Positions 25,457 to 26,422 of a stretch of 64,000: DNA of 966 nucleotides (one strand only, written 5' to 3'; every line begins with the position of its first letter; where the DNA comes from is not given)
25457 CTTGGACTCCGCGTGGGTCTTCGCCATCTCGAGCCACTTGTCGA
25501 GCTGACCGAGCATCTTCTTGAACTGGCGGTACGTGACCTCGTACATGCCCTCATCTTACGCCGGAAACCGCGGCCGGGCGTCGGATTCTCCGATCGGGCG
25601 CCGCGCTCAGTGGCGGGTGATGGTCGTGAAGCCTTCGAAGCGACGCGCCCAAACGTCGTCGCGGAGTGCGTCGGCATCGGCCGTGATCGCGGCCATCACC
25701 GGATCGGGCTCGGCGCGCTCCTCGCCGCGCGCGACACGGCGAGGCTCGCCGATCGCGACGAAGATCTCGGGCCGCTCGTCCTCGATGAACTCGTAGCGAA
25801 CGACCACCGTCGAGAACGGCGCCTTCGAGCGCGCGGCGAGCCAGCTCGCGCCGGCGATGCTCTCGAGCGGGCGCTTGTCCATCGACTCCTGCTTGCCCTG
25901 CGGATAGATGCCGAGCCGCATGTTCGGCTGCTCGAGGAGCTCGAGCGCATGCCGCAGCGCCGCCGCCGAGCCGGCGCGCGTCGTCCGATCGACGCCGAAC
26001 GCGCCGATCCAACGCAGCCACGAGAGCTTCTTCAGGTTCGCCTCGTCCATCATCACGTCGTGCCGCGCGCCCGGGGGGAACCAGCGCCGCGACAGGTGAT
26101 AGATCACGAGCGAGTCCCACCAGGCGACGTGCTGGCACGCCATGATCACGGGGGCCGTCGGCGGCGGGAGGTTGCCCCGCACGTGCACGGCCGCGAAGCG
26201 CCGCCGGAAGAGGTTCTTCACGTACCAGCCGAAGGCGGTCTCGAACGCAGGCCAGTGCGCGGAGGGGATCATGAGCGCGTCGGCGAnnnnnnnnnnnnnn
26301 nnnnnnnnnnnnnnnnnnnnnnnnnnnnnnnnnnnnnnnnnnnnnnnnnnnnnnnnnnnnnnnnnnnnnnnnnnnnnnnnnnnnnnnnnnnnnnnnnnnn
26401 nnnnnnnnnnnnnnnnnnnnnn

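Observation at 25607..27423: Exported ferritin-like di-iron lipoprotein paired with a lysophospholipid acyltransferase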

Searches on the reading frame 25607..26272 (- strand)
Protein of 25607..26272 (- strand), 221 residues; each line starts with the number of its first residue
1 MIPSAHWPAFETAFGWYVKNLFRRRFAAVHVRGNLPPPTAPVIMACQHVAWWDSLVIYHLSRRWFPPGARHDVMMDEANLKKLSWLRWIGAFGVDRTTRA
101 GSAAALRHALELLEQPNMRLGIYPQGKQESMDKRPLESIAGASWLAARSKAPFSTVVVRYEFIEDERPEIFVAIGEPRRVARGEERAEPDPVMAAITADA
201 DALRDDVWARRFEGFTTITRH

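Call 4: search_protein_families(library=pfam, proteins=[window:25607-26272:-], max_evalue=0.01)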
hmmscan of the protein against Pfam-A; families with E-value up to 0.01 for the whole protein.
window:25607-26272:- (221 aa): 1 family
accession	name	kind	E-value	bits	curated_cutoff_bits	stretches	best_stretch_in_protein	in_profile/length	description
PF01553.26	Acyltransferase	-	3.1e-08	33.9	23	1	30-158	3-131/132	Acyltransferase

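Call 5: search_protein_families(library=ncbifam, proteins=[window:25607-26272:-], max_evalue=0.01)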
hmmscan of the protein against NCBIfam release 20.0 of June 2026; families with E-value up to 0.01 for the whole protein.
window:25607-26272:- (221 aa): 1 family
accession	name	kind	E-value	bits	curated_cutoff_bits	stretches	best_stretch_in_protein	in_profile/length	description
TIGR00530.1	AGP_acyltrn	subfamily_domain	1.9e-07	30.9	102.95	1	38-158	14-129/130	1-acylglycerol-3-phosphate O-acyltransferase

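Call 15: find_homologous_proteins(query=window:25607-26272:-, max_evalue=0.001)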
Query window:25607-26272:- (221 aa): 20 proteins with E <= 0.001 among 951 candidates.
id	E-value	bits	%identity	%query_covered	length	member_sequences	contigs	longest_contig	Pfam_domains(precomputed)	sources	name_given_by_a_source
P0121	3.5e-141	487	97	100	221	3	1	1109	PF01553.27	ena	-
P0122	1.9e-125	435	86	100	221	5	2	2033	PF01553.27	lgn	-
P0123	6.0e-119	414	82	100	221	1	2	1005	PF01553.27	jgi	jgi:1-acyl-sn-glycerol-3-phosphate acyltransferase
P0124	1.3e-112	393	80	99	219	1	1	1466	PF01553.27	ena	-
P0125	2.3e-111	389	79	99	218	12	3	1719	PF01553.27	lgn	-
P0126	6.2e-110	384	78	100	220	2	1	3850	PF01553.27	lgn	-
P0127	4.3e-108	378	76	99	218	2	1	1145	PF01553.27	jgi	jgi:1-acyl-sn-glycerol-3-phosphate acyltransferase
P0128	1.1e-106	374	75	100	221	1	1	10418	PF01553.27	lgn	-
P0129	5.4e-106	371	74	100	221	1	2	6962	PF01553.27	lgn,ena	-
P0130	2.4e-100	353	72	99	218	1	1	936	PF01553.27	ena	-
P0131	8.6e-100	351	71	100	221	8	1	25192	PF01553.27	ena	-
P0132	8.7e-88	312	64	100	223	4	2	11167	PF01553.27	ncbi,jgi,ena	jgi:1-acyl-sn-glycerol-3-phosphate acyltransferase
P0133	1.9e-85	304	61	99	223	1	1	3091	PF01553.27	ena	-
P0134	2.3e-82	294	62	99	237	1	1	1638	PF01553.27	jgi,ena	-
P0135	4.5e-63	231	51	100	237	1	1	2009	PF01553.27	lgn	-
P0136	2.2e-61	225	51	100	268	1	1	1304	PF01553.27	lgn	-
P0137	4.5e-60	221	51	99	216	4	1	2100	PF01553.27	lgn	-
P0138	4.1e-46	176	49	81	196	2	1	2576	PF01553.27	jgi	-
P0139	4.2e-21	94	38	79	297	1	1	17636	PF01553.27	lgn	-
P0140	1.7e-17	82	31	99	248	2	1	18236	PF01553.27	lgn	-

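Call 16: find_encoding_contigs(protein=P0131, flank=6000, max_places=3)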
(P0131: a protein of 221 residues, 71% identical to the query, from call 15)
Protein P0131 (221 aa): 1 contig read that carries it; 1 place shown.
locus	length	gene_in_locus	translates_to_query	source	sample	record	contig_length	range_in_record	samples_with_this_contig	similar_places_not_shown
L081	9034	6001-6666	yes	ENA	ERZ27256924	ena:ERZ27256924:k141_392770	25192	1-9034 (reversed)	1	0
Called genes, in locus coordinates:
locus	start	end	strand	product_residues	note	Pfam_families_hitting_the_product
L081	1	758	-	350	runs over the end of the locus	PF04185:Phosphoesterase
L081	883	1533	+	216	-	PF06041:DUF924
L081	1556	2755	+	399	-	PF00389:2-Hacid_dh, PF02826:2-Hacid_dh_C, PF03446:NAD_binding_2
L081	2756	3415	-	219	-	PF02798:GST_N, PF13417:GST_N_3, PF13409:GST_N_2, PF00043:GST_C (weak), PF13410:GST_C_2 (weak)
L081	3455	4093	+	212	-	-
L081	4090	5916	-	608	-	PF00034:Cytochrom_C (faint), PF03150:CCP_MauG (faint), PF13442:Cytochrome_CBB3 (faint)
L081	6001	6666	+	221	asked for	PF01553:Acyltransferase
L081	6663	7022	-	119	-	-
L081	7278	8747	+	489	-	PF10092:DUF2330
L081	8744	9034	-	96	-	?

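Call 17: find_encoding_contigs(protein=P0132, flank=6000, max_places=3)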
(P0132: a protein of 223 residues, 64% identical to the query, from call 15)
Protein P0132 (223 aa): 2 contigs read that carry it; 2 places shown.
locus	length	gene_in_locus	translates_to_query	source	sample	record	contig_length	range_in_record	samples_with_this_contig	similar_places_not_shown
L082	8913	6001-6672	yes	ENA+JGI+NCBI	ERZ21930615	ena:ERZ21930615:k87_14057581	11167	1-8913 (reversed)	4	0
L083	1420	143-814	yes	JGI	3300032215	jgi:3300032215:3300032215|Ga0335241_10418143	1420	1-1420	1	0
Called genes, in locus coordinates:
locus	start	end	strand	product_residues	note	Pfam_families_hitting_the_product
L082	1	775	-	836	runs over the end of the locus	PF00690:Cation_ATPase_N, PF00122:E1-E2_ATPase, PF00702:Hydrolase, PF13246:Cation_ATPase, PF00689:Cation_ATPase_C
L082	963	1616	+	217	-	-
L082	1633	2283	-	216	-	-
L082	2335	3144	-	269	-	-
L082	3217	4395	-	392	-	PF08495:FIST, PF10442:FIST_C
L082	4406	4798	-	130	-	-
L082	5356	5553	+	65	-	-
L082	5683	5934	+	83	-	-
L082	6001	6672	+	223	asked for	PF01553:Acyltransferase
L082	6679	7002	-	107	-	-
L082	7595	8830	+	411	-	PF00083:Sugar_tr, PF07690:MFS_1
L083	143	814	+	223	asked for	PF01553:Acyltransferase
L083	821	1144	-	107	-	-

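Call 18: find_encoding_contigs(protein=P0128, flank=6000, max_places=3)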
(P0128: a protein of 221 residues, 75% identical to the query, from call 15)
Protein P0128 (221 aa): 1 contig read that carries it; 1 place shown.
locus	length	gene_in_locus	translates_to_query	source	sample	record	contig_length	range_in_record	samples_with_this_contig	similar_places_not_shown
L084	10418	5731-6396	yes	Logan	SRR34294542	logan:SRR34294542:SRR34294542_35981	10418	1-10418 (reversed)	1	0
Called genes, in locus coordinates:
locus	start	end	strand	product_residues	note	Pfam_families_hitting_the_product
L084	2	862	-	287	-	?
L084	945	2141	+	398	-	PF00389:2-Hacid_dh, PF02826:2-Hacid_dh_C, PF03446:NAD_binding_2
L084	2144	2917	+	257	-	PF01738:DLH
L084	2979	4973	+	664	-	PF01435:Peptidase_M48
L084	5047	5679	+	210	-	-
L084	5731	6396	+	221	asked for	PF01553:Acyltransferase (weak)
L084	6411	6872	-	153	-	-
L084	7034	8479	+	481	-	PF10092:DUF2330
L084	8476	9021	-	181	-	-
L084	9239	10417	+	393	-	?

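Call 42: search_solved_structures(query=window:25607-26272:-, max_evalue=1, show_alignments=2)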
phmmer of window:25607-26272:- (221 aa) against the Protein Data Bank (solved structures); distinct sequences matched with E-value up to 1: 1.
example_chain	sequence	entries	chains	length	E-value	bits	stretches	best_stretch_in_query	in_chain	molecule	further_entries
3ezs_A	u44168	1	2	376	0.72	12.7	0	32-106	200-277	aminotransferase AspB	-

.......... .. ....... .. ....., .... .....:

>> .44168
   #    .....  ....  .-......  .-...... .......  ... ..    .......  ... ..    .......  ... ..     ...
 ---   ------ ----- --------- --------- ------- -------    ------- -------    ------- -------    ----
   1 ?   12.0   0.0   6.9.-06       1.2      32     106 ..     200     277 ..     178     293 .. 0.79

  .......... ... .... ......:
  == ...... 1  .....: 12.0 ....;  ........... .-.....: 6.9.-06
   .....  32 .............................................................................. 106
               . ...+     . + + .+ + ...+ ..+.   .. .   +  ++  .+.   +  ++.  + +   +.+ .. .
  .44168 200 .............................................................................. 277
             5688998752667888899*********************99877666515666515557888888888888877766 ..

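Call 58: predict_structure(alignment_id=A3)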
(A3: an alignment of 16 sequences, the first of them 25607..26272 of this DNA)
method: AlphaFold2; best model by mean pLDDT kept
length: 221 residues; sequences in the alignment: 16
mean_pLDDT: 91.9   pTM: 0.89
mean pLDDT of the five models: 91.9, 90.8, 89.8, 86.1, 76.8
residues with pLDDT >= 90: 173; 70-90: 45; 50-70: 3; < 50: 0
segments of 3 or more residues with pLDDT < 50: none
pLDDT, mean of each block of 10 residues (from residue 1): 91 93 92 95 95 92 92 92 92 90 93 95 91 84 94 97 81 97 90 95 95 90 66
secondary structure, 60 per line:
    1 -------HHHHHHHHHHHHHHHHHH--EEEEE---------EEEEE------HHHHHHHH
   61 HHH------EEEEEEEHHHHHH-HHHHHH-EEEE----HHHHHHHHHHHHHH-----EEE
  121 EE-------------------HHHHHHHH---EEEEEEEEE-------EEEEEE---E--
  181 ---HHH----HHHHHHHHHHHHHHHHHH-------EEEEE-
elements in order: H8-25 E28-32 E42-46 H53-63 E70-76 H77-82 H84-89 E91-94 H99-112 E118-122 H142-149 E153-161 E169-174 H191-208 E216-220

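Call 69: find_encoding_contigs(protein=P0139, flank=6000, max_places=2)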
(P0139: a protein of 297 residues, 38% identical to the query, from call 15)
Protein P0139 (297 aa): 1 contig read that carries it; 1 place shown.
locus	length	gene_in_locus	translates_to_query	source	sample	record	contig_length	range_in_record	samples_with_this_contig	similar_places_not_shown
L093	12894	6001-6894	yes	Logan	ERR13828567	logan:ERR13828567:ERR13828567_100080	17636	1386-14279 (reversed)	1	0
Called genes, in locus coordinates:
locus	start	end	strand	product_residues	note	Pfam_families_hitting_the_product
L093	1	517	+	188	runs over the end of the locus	PF10698:DUF2505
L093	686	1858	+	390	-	PF17785:PUA_3, PF10672:Methyltrans_SAM, PF02475:TRM5-TYW2_MTfase (weak), PF05175:MTS (weak)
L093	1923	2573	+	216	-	-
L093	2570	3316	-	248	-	-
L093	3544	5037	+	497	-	PF00890:FAD_binding_2 (faint), PF01266:DAO (faint), PF01593:Amino_oxidase, PF07992:Pyr_redox_2 (faint), PF13450:NAD_binding_8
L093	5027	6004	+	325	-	PF00494:SQS_PSY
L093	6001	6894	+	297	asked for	PF01553:Acyltransferase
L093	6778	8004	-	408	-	PF13506:Glyco_transf_21, PF13641:Glyco_tranf_2_3, PF13632:Glyco_trans_2_3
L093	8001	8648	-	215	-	PF27123:CrtC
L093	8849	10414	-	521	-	PF00890:FAD_binding_2 (weak), PF01266:DAO, PF01593:Amino_oxidase, PF03486:HI0933_like (faint), PF07992:Pyr_redox_2 (faint), PF12831:FAD_oxidored, PF13450:NAD_binding_8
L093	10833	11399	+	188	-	PF00348:polyprenyl_synt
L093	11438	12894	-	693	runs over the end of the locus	-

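Call 70: find_encoding_contigs(protein=P0140, flank=6000, max_places=2)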
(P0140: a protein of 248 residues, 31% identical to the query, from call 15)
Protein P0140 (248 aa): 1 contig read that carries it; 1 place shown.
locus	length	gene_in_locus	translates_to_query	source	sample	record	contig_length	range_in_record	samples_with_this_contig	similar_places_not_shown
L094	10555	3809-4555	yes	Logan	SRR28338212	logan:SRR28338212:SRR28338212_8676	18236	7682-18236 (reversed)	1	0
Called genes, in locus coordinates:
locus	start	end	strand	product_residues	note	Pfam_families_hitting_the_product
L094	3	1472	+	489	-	?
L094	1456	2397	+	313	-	PF00494:SQS_PSY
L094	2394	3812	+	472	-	-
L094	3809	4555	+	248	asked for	PF01553:Acyltransferase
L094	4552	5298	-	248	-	PF02146:SIR2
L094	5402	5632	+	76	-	-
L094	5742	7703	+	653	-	PF13598:DUF4139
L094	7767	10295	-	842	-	PF08487:VIT, PF00092:VWA, PF13519:VWA_2, PF13768:VWA_3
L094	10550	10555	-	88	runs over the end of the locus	-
